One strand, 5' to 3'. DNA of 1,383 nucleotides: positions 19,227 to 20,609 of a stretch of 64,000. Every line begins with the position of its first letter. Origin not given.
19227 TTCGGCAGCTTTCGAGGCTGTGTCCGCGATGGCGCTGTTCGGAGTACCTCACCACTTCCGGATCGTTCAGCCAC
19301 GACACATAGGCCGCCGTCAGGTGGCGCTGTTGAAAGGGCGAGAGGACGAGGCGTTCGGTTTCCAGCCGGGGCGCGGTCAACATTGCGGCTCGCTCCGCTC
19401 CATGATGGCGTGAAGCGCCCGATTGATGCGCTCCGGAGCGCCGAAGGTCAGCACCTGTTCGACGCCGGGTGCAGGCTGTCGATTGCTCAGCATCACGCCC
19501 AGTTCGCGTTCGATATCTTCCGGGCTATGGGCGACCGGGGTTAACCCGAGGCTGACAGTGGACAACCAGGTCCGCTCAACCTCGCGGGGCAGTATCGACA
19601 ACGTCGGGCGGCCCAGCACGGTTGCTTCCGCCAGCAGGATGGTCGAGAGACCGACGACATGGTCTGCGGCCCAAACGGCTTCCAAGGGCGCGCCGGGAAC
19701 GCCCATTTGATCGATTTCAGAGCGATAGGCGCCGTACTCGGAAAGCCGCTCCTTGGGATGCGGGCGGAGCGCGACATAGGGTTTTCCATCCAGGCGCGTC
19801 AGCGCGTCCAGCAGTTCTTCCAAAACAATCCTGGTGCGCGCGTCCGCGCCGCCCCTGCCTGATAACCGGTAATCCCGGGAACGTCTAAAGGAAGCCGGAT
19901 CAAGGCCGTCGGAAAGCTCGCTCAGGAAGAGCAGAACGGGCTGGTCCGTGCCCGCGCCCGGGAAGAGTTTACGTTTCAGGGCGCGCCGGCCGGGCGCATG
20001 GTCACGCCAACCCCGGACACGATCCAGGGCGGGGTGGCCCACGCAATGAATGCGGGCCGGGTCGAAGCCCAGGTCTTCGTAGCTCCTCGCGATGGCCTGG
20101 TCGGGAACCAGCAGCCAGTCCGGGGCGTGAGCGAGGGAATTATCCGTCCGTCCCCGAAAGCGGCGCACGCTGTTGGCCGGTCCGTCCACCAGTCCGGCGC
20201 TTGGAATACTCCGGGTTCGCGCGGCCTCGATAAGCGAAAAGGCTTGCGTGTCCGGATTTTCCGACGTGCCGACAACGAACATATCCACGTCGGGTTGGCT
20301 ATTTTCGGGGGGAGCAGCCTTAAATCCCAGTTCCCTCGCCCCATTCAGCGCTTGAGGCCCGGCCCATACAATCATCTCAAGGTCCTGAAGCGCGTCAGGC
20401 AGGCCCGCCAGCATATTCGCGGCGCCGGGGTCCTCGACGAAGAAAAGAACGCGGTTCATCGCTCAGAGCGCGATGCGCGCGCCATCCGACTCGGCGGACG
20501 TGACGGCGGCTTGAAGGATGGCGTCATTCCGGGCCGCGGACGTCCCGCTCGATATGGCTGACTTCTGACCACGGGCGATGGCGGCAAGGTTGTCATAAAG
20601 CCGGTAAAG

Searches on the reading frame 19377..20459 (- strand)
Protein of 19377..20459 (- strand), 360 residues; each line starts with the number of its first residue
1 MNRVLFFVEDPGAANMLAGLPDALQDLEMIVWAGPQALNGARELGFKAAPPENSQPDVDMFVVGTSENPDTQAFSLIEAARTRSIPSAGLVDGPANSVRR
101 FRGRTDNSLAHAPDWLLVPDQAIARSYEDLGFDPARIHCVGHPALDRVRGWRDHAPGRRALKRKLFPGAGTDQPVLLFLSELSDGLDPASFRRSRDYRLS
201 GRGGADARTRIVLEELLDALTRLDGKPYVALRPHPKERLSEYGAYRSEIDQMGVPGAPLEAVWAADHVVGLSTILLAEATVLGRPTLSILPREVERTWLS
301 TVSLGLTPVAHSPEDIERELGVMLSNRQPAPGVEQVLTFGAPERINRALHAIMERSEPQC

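Call 6: search_protein_families(library=pfam, proteins=[window:19377-20459:-], max_evalue=0.0001)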
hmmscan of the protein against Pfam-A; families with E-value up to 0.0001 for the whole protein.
window:19377-20459:- (360 aa): 0 families

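Call 10: search_protein_families(library=ncbifam, proteins=[window:19377-20459:-], max_evalue=0.001)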
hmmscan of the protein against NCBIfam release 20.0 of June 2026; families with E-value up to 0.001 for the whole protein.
window:19377-20459:- (360 aa): 0 families

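Call 90: search_protein_families(library=pfam, proteins=[window:19377-20459:-], max_evalue=1)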
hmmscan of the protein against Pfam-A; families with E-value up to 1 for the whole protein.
window:19377-20459:- (360 aa): 1 family
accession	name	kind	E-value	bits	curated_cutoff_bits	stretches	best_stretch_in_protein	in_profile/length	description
PF02350.25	Epimerase_2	-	0.013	14.8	30.6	0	111-155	121-165/347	UDP-N-acetylglucosamine 2-epimerase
